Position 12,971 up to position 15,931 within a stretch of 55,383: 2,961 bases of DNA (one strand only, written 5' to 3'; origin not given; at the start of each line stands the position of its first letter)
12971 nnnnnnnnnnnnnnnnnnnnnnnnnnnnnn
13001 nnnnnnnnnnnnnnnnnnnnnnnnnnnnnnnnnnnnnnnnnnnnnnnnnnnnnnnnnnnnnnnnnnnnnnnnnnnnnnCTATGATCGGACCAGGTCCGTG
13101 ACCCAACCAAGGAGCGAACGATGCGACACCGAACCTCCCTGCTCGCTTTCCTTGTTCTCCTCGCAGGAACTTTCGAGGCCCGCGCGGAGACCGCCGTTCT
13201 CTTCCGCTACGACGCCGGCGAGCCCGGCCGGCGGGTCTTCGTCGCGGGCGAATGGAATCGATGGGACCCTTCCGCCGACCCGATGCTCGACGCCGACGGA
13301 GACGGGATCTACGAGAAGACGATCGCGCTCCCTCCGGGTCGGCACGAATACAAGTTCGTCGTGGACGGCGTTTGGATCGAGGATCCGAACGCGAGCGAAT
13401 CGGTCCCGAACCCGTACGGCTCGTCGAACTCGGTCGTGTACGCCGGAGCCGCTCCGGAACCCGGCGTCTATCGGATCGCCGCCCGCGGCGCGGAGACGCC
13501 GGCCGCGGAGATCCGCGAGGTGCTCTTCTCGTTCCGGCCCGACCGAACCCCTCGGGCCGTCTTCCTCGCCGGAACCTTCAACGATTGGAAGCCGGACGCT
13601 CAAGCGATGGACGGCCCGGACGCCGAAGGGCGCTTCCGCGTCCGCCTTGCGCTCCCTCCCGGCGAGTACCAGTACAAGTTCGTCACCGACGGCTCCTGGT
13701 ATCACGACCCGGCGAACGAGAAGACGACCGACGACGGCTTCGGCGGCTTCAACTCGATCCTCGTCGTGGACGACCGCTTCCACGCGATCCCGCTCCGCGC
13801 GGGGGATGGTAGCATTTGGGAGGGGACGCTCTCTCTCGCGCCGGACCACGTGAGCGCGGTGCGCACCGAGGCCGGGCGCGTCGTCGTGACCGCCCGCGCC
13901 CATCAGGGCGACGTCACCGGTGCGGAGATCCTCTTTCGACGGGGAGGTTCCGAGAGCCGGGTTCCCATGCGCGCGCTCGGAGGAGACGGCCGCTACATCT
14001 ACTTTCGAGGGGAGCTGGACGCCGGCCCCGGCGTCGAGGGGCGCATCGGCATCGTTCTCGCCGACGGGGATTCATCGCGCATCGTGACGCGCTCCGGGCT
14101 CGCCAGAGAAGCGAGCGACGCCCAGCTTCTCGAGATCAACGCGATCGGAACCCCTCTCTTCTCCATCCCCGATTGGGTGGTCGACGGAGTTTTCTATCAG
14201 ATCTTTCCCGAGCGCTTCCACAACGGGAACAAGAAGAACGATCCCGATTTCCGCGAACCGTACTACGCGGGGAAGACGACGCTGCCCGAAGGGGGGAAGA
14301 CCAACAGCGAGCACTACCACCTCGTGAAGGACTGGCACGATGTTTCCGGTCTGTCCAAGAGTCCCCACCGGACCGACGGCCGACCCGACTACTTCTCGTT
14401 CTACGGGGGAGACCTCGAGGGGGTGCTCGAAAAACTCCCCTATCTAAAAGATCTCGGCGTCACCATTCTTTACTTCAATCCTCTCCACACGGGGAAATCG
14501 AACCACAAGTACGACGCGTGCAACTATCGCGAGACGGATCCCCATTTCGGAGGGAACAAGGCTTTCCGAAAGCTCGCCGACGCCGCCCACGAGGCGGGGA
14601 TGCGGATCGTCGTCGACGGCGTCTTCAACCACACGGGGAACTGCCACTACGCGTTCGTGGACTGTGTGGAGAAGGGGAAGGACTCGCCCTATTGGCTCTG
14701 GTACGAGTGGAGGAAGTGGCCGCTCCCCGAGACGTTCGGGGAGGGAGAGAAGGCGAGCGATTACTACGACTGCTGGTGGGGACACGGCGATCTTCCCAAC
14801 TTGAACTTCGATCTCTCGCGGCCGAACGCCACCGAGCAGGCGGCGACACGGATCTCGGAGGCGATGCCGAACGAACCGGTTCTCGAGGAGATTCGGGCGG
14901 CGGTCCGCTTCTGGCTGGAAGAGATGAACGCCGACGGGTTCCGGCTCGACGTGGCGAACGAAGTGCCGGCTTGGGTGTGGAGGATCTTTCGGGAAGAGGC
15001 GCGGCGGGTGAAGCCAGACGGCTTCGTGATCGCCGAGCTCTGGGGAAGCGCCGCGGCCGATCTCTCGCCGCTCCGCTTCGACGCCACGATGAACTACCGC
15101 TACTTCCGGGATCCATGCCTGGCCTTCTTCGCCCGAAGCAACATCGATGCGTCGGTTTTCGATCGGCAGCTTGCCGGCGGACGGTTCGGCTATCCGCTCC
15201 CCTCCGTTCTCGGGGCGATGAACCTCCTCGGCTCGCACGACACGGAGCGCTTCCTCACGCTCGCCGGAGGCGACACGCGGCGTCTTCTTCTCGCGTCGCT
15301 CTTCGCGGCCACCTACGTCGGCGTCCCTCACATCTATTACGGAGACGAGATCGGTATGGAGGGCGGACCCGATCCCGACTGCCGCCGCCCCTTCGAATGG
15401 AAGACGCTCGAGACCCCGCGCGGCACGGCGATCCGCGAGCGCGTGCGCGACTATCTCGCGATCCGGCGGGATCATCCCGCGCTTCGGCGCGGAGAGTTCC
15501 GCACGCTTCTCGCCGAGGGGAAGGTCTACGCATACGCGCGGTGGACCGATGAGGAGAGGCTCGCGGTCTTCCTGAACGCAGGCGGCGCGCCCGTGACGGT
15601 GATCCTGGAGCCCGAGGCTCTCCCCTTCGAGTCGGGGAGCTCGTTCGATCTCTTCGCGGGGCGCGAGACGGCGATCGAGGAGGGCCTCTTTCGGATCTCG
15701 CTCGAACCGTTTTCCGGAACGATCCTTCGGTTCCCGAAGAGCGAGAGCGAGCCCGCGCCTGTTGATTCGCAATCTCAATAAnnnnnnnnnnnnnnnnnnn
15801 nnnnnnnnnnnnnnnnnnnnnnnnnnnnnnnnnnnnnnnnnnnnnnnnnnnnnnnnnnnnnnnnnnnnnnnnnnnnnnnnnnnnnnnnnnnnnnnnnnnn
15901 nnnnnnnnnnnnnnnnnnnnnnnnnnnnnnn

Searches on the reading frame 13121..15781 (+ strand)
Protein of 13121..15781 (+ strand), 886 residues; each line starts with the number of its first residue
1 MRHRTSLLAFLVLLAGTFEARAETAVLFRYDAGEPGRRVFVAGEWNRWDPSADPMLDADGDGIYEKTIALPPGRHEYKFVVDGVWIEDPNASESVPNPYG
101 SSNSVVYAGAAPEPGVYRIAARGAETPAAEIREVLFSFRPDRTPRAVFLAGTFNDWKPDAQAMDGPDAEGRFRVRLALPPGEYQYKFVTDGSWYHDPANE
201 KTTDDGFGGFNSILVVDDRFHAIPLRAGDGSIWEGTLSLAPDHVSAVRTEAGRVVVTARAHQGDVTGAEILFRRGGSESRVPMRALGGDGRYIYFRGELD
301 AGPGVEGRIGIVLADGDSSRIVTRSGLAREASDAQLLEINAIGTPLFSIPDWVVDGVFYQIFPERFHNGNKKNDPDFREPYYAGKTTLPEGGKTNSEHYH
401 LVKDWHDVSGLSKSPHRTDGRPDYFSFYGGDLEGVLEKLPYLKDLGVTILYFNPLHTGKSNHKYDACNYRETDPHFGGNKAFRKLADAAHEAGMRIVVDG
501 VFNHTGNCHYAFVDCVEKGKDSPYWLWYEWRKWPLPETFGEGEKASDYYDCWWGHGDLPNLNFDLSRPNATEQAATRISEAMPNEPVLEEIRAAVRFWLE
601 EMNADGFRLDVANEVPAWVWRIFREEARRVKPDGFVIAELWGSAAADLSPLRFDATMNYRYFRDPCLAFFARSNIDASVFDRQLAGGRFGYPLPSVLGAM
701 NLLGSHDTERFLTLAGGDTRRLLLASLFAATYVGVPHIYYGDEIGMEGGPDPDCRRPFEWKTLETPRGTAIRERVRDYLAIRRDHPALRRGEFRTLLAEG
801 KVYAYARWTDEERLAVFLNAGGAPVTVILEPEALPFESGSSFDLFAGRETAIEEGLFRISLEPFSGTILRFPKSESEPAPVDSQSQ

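Call 11: search_protein_families(library=pfam, proteins=[window:13121-15781:+], max_evalue=0.001)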
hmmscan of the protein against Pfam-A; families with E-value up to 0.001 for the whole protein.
window:13121-15781:+ (886 aa): 7 families
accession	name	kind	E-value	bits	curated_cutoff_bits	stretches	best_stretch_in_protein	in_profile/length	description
PF00128.31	Alpha-amylase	-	2.2e-55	189.1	22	1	360-761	1-391/446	Alpha amylase, catalytic domain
PF16561.11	AMPK1_CBM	-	4.9e-28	97.6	26.8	2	145-217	12-80/85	Glycogen recognition site of AMP-activated protein kinase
PF22058.2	X25_BaPul_like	-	2.8e-14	53.4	27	2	43-88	13-59/87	Pullulanase X25 domain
PF02922.24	CBM_48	-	1.9e-06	28.5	22.4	0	37-85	23-72/83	Carbohydrate-binding module 48 (Isoamylase N-terminal domain)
PF16657.11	Malt_amylase_C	-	2.9e-06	27.7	27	1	791-865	1-72/75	Maltogenic Amylase, C-terminal domain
PF11941.14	DUF3459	-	6.8e-05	23.6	22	1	775-834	2-66/90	Domain of unknown function (DUF3459)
PF22460.2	Neopullulanase-like_C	-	0.00056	20.6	27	0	793-868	1-77/79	Neopullulanase-like, C-terminal domain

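Call 33: search_protein_families(library=ncbifam, proteins=[window:13121-15781:+], max_evalue=1)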
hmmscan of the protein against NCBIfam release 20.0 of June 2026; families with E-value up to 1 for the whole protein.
window:13121-15781:+ (886 aa): 42 families (the best 25 are shown)
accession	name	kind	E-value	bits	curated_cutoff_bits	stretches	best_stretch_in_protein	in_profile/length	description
NF008051.0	PRK10785.1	equivalog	4.4e-98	329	568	1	248-836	15-573/607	maltodextrin glucosidase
NF041090.1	Cyc-maltodext_AglB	equivalog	2e-83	280.7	540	1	349-871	1-456/470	cyclomaltodextrinase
NF011083.0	PRK14510.1-2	equivalog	5.1e-71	239.5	1322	2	348-716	158-494/1186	bifunctional glycogen debranching protein GlgX/4-alpha-glucanotransferase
NF041321.1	Alpha-amyl_MalA_Halo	equivalog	1.1e-32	113.2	875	2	431-546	280-395/666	alpha-amylase MalA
TIGR02456.1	treS_nterm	equivalog_domain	4.3e-30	104.7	678.35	3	430-611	25-198/539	maltose alpha-D-glucosyltransferase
TIGR02403.1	trehalose_treC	equivalog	5.9e-28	97.9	799.05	2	430-613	24-196/544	alpha,alpha-phosphotrehalase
NF008183.0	PRK10933.1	subfamily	8.6e-27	94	535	1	430-615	30-205/551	alpha,alpha-phosphotrehalase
NF051899.1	BetGalacBglAAgro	equivalog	1.8e-26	92.6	900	2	430-613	25-200/537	beta-galactosidase BglA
TIGR02401.1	trehalose_TreY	equivalog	2.1e-22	79.2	498.65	2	435-530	18-118/838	malto-oligosyltrehalose synthase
NF007060.0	PRK09505.2-5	equivalog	4.9e-19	67.8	790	3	417-508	219-325/690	alpha-amylase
TIGR02402.1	trehalose_TreZ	equivalog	2.3e-18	65.8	538.8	2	430-506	109-187/545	malto-oligosyltrehalose trehalohydrolase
NF007059.0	PRK09505.2-4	equivalog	6.4e-18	64.4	865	2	417-512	213-323/683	alpha-amylase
NF007052.0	PRK09505.1-2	equivalog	6.2e-17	61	749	2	418-511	214-322/677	alpha-amylase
NF007051.0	PRK09505.1-1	equivalog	1.6e-16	59.5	864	2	416-518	222-344/686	alpha-amylase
NF011085.0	PRK14511.1-2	equivalog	7.9e-16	57.3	1312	1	436-529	22-119/873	malto-oligosyltrehalose synthase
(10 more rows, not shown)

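Call 64: search_solved_structures(query=window:13121-15781:+, max_evalue=1e-20)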
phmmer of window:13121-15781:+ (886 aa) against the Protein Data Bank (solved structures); distinct sequences matched with E-value up to 1e-20: 65 (the best 60 are shown).
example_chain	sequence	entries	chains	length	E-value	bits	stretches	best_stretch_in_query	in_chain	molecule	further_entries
1jf5_A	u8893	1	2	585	6.4e-108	365.2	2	583-869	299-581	ALPHA AMYLASE II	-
1bvz_A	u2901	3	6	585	9.9e-108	364.6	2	584-869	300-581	PROTEIN (ALPHA-AMYLASE II) | ALPHA-AMYLASE II | Neopullulanase 2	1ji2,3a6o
1jf6_A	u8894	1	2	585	1e-107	364.5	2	584-869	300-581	ALPHA AMYLASE II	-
1wzm_A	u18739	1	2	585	2.1e-107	363.4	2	584-869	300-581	Alpha-amylase II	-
1jib_A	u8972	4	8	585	4.4e-107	362.4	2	584-869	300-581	NEOPULLULANASE | ALPHA-AMYLASE II | Neopullulanase 2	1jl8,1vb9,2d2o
1wzk_A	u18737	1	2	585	4.4e-107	362.4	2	584-869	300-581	Alpha-amylase II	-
1g1y_A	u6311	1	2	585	6.7e-107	361.8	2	584-869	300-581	ALPHA-AMYLASE II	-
1wzl_A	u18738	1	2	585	8.5e-107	361.5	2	584-869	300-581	Alpha-amylase II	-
1vfm_A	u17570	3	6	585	1.9e-106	360.3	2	584-869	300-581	Neopullulanase 2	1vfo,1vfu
1sma_A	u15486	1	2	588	2.8e-94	320.1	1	422-865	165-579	MALTOGENIC AMYLASE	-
1j0h_A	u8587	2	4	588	6e-94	318.9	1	422-863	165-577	neopullulanase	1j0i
1j0j_A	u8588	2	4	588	1.3e-93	317.8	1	422-863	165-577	neopullulanase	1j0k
1gvi_A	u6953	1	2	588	3.3e-93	316.5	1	422-865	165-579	MALTOGENIC AMYLASE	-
1ea9_C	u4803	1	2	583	1.6e-90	307.6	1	423-827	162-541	CYCLOMALTODEXTRINASE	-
5z0u_A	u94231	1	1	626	8e-78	265.6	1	250-869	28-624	Neopullulanase 1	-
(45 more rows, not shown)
